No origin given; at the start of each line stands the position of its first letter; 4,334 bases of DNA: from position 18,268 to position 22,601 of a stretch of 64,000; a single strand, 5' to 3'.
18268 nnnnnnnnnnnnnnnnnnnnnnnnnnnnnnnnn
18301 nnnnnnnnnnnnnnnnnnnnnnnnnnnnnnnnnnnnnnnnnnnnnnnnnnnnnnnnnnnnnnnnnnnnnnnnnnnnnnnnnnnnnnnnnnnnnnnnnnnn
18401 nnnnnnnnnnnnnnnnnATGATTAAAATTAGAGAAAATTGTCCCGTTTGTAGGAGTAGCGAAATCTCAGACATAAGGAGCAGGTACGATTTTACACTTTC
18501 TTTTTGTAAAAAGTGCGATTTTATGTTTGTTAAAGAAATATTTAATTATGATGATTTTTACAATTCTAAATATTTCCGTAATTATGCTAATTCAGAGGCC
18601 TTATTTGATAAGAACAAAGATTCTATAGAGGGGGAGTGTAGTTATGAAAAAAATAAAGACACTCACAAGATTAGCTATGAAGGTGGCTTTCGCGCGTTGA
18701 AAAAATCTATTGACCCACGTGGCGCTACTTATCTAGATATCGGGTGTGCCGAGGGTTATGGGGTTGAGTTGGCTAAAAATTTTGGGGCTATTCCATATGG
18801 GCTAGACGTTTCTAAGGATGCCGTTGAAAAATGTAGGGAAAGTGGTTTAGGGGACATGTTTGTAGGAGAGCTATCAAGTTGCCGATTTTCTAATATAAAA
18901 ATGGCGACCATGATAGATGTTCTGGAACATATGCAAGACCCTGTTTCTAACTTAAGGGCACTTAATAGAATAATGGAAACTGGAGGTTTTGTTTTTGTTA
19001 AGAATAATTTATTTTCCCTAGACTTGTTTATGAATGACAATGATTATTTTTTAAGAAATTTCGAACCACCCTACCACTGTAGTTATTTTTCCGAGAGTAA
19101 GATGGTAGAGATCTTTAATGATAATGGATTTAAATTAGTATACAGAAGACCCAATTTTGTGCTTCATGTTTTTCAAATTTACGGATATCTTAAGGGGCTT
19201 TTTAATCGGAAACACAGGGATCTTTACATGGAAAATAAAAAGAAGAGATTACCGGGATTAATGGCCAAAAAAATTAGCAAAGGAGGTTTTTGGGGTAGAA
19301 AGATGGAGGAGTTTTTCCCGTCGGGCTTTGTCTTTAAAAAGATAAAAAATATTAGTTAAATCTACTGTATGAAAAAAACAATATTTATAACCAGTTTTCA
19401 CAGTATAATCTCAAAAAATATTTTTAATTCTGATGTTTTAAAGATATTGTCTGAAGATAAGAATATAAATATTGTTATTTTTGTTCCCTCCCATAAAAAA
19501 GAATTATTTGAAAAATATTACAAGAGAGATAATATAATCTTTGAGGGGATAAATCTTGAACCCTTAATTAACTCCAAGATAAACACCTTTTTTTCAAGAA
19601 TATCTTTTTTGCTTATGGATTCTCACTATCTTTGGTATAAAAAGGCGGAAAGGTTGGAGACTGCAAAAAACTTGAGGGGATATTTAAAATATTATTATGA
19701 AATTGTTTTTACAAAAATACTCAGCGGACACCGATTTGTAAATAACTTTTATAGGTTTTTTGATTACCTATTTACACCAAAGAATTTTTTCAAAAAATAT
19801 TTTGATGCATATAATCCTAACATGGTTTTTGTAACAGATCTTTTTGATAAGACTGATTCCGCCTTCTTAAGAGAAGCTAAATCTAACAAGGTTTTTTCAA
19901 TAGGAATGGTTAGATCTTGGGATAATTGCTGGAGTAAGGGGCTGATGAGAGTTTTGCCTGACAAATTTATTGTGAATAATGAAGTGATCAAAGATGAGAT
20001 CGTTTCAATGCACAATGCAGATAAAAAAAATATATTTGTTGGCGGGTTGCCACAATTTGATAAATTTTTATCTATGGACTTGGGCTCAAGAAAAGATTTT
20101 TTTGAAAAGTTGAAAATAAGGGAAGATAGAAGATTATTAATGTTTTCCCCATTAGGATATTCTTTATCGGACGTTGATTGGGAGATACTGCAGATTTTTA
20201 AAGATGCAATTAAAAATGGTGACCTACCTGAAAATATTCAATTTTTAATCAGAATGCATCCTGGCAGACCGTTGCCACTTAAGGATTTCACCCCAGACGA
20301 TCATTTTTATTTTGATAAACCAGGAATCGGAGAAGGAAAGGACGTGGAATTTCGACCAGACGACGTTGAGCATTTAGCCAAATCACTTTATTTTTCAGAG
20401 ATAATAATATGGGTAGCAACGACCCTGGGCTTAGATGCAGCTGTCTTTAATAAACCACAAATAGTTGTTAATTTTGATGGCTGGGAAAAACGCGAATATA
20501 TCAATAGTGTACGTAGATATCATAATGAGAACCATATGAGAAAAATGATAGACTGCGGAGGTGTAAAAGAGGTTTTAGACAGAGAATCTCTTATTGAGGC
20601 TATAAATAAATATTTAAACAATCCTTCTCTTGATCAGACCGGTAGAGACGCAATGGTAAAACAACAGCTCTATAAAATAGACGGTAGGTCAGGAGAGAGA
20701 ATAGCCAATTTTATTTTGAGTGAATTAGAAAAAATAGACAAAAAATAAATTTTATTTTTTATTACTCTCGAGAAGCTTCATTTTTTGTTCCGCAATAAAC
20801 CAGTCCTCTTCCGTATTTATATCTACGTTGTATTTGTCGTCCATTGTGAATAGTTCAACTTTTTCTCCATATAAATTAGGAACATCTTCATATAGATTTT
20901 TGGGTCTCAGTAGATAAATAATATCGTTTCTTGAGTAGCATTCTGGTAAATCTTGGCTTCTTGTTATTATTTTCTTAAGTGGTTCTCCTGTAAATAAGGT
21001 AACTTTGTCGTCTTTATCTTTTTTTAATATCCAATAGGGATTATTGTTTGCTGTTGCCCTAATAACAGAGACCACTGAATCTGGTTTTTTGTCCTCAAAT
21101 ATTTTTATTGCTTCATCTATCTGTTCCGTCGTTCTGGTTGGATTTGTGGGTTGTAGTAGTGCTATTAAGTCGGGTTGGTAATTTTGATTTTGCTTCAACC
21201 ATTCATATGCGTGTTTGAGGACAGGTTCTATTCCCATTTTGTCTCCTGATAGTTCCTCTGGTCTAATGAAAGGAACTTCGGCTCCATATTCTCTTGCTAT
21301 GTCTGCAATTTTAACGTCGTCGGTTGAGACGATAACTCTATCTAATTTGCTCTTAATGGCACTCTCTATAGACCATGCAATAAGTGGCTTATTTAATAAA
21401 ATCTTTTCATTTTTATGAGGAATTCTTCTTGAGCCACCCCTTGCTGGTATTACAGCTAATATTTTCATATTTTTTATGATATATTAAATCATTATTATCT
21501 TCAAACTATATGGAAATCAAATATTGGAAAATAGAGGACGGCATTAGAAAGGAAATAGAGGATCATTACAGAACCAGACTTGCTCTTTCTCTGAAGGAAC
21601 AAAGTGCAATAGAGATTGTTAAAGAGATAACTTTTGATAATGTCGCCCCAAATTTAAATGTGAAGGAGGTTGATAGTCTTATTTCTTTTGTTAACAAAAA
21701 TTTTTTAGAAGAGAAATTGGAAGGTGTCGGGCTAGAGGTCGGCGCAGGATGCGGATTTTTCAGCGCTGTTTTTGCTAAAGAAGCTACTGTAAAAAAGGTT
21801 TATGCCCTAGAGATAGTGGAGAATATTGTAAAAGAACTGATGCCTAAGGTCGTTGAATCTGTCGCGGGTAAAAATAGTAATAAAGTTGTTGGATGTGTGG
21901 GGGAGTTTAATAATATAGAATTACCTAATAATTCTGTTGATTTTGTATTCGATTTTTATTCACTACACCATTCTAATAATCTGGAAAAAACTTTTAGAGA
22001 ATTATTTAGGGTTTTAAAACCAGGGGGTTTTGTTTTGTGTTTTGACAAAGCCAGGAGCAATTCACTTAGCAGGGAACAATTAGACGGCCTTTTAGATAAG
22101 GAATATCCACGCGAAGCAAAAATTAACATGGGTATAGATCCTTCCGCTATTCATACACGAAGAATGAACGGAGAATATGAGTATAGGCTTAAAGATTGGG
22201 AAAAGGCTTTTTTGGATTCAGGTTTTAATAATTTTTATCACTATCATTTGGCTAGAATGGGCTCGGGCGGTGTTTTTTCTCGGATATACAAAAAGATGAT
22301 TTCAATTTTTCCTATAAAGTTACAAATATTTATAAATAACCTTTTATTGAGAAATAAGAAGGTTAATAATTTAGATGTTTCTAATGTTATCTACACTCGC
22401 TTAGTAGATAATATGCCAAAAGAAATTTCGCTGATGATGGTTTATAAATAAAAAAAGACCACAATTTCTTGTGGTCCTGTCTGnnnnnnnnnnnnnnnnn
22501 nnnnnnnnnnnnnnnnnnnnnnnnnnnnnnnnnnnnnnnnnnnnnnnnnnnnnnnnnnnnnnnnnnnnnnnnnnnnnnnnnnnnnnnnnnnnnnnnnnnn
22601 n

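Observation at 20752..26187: Nonulosonic-acid (sialic-acid-like) module with two radical SAM enzymes, one B12-dependent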

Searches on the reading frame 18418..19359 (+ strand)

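Call 3: search_protein_families(library=pfam, proteins=[window:18418-19359:+], max_evalue=0.01)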
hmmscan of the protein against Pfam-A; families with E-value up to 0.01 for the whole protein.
window:18418-19359:+ (313 aa): 6 families
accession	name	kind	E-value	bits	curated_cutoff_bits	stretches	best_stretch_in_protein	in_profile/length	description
PF13489.12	Methyltransf_23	-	4.3e-14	53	27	1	96-241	19-162/164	Methyltransferase domain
PF08241.18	Methyltransf_11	-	1.7e-08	35.4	21.2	1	106-193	1-94/95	Methyltransferase domain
PF13649.12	Methyltransf_25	-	4.2e-05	24.6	27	1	106-190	2-97/97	Methyltransferase domain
PF13847.12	Methyltransf_31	-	4.4e-05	23.6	27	1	102-194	4-109/145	Methyltransferase domain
PF08242.18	Methyltransf_12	-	0.00012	23.2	30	1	106-191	1-97/98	Methyltransferase domain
PF07021.18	MetW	-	0.0092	16.1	21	0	100-144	12-57/193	Methionine biosynthesis protein MetW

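Call 4: search_protein_families(library=ncbifam, proteins=[window:18418-19359:+], max_evalue=0.01)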
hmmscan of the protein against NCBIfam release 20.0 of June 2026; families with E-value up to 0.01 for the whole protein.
window:18418-19359:+ (313 aa): 3 families
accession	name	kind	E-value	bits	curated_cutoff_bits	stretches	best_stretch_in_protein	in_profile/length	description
NF045667.1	MTase_DVU1556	equivalog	3.9e-07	29.7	155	1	100-208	21-127/213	DVU_1556 family methyltransferase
NF008300.0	PRK11088.1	equivalog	0.00082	18.9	303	1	93-192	77-177/272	23S rRNA (guanine(745)-N(1))-methyltransferase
TIGR01983.1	UbiG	equivalog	0.0011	18.3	102.95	1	99-194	47-151/228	bifunctional 2-polyprenyl-6-hydroxyphenol methylase/3-demethylubiquinol 3-O-methyltransferase UbiG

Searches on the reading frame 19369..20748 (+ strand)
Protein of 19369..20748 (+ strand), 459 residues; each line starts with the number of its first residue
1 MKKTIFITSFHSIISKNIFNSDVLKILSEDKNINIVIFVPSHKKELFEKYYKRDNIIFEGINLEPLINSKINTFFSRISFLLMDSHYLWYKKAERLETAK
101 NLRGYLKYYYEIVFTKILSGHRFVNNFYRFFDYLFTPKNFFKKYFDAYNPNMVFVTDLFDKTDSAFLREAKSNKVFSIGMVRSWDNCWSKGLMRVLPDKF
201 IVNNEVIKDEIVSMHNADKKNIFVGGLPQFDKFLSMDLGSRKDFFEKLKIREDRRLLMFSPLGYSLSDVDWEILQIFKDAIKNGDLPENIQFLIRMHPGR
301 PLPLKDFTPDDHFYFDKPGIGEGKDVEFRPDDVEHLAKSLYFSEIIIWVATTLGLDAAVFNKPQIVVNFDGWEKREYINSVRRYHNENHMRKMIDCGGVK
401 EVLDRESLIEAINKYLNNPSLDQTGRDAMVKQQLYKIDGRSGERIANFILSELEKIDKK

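Call 3: search_protein_families(library=pfam, proteins=[window:19369-20748:+], max_evalue=0.01)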
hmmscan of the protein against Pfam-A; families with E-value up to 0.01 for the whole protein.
window:19369-20748:+ (459 aa): 1 family
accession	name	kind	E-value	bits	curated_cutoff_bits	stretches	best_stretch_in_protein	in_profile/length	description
PF04464.20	Glyphos_transf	-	8.3e-09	35.3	22.1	1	198-450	136-366/367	CDP-Glycerol:Poly(glycerophosphate) glycerophosphotransferase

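Call 4: search_protein_families(library=ncbifam, proteins=[window:19369-20748:+], max_evalue=0.01)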
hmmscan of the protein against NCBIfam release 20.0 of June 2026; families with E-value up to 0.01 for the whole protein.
window:19369-20748:+ (459 aa): 2 families
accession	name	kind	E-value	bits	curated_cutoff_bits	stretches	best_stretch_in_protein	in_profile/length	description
NF046086.1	BFO_1060_trans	domain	5.5e-12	45.5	200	2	140-259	38-167/365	BFO_1060 family glycosyltransferase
TIGR03568.1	NeuC_NnaA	equivalog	0.0028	16.6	235.9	1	201-277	149-226/365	UDP-N-acetylglucosamine 2-epimerase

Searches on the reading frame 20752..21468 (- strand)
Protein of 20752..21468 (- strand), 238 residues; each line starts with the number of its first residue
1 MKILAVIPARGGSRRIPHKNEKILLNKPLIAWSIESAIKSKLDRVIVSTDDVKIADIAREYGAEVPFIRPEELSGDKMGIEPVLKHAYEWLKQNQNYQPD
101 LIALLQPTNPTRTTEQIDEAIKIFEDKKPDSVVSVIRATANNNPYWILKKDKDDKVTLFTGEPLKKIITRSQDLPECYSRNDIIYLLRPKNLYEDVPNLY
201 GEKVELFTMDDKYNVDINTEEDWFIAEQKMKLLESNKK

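Call 3: search_protein_families(library=pfam, proteins=[window:20752-21468:-], max_evalue=0.01)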
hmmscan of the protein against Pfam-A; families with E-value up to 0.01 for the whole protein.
window:20752-21468:- (238 aa): 1 family
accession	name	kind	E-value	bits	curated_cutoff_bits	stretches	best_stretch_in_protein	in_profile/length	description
PF02348.25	CTP_transf_3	-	3.6e-25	89.5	22.6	1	5-229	2-201/217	Cytidylyltransferase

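Call 4: search_protein_families(library=ncbifam, proteins=[window:20752-21468:-], max_evalue=0.01)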
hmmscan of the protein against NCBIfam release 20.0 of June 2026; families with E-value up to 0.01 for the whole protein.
window:20752-21468:- (238 aa): 7 families
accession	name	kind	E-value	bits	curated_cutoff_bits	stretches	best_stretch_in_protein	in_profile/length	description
TIGR03584.1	PseF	equivalog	7.6e-49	166.3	205.7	1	4-230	1-220/222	pseudaminic acid cytidylyltransferase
NF003952.0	PRK05450.1-5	subfamily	5.3e-17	61.8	193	1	1-138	1-130/250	3-deoxy-manno-octulosonate cytidylyltransferase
NF003950.0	PRK05450.1-3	subfamily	2.5e-15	56.5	234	1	1-138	1-131/248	3-deoxy-manno-octulosonate cytidylyltransferase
NF009905.0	PRK13368.1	subfamily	5e-14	52.2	255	1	1-140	1-130/243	3-deoxy-manno-octulosonate cytidylyltransferase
NF003948.0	PRK05450.1-1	equivalog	7.7e-12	44.9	281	1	1-140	4-136/248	3-deoxy-manno-octulosonate cytidylyltransferase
TIGR00466.1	kdsB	equivalog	1.6e-10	40.8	155.2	1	1-88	1-88/241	3-deoxy-manno-octulosonate cytidylyltransferase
TIGR03310.1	matur_MocA_YgfJ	equivalog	0.0077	16.2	186.45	0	5-168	2-158/188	molybdenum cofactor cytidylyltransferase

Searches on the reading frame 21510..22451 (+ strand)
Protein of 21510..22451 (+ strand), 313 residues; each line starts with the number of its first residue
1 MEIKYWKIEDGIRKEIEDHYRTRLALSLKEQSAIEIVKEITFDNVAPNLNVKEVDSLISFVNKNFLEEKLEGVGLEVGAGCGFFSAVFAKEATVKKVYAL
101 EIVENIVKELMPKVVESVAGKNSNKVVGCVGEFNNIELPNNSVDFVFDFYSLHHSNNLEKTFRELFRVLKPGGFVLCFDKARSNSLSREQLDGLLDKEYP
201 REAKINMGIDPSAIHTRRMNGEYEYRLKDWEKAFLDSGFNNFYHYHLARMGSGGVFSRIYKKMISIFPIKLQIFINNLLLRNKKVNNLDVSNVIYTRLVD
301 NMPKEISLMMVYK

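Call 3: search_protein_families(library=pfam, proteins=[window:21510-22451:+], max_evalue=0.01)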
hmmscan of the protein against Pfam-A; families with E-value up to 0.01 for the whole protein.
window:21510-22451:+ (313 aa): 6 families
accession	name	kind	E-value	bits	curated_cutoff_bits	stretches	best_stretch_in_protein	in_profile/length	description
PF08241.18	Methyltransf_11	-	2.9e-16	60.3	21.2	1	75-177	1-95/95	Methyltransferase domain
PF13649.12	Methyltransf_25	-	1.5e-12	48.5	27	1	75-173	2-97/97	Methyltransferase domain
PF13489.12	Methyltransf_23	-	2.7e-10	40.7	27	1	57-202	9-137/164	Methyltransferase domain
PF13847.12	Methyltransf_31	-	4.2e-10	39.9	27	1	75-177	8-109/145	Methyltransferase domain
PF08242.18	Methyltransf_12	-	2e-08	35.3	30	1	75-174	1-97/98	Methyltransferase domain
PF01209.24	Ubie_methyltran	-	2.8e-07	30.6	20.1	1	74-183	51-157/233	ubiE/COQ5 methyltransferase family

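Call 4: search_protein_families(library=ncbifam, proteins=[window:21510-22451:+], max_evalue=0.01)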
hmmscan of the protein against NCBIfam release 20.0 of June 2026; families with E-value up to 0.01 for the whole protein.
window:21510-22451:+ (313 aa): 27 families (the best 25 are shown)
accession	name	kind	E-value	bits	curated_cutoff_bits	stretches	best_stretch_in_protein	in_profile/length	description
NF052510.1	methyltran_MpqE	exception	5.2e-10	39.1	335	1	67-184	43-158/234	methyl-plastoquinone biosynthesis methyltransferase MpqE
TIGR02072.1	BioC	equivalog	3.3e-09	36.9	184.95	1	72-177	36-132/244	malonyl-ACP O-methyltransferase BioC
TIGR01934.1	MenG_MenH_UbiE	subfamily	3.8e-08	32.9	158.35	1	75-185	44-149/223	ubiquinone/menaquinone biosynthesis methyltransferase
TIGR02752.1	MenG_heptapren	equivalog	8.7e-07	28.7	419.85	1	74-185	49-157/231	demethylmenaquinone methyltransferase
NF001243.0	PRK00216.1-4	equivalog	1.4e-06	27.8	235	1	74-184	51-158/237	demethylmenaquinone methyltransferase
NF041537.1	ArsM_AhpD_UU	exception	1.4e-06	27.4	510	1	75-191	81-194/345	arsenite methyltransferase/AhpD domain selenoprotein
NF008823.0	PRK11873.1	subfamily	1.9e-06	27.6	263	1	74-179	81-183/272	arsenite methyltransferase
NF001244.0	PRK00216.1-5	equivalog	3.9e-06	26.3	216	1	66-185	44-161/236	bifunctional demethylmenaquinone methyltransferase/2-methoxy-6-polyprenyl-1,4-benzoquinol methylase UbiE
NF004452.0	PRK05785.1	equivalog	6.1e-06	25.9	207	1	75-170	56-138/228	hypothetical protein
NF001240.0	PRK00216.1-1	equivalog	1.1e-05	24.6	378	1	75-186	68-179/251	bifunctional demethylmenaquinone methyltransferase/2-methoxy-6-polyprenyl-1,4-benzoquinol methylase UbiE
NF045882.1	PLipidMtase_Leg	equivalog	2.6e-05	24.1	390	1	61-181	36-147/207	phospholipid N-methyltransferase PmtA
NF041675.1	sarc_dimgly_tmase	equivalog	4.2e-05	23.6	550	1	75-197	71-189/278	sarcosine/dimethylglycine N-methyltransferase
NF047649.1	MTase_UXPK_star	exception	6e-05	22.2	460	1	75-190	82-194/283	methyltransferase/UXPK-star double selenoprotein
NF041536.1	ArsM_DUF2284_UU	exception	0.00016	20.2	575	1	75-189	81-192/459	arsenite methyltransferase/DUF2284 domain selenoprotein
NF045667.1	MTase_DVU1556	equivalog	0.00018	21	155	1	126-206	68-130/213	DVU_1556 family methyltransferase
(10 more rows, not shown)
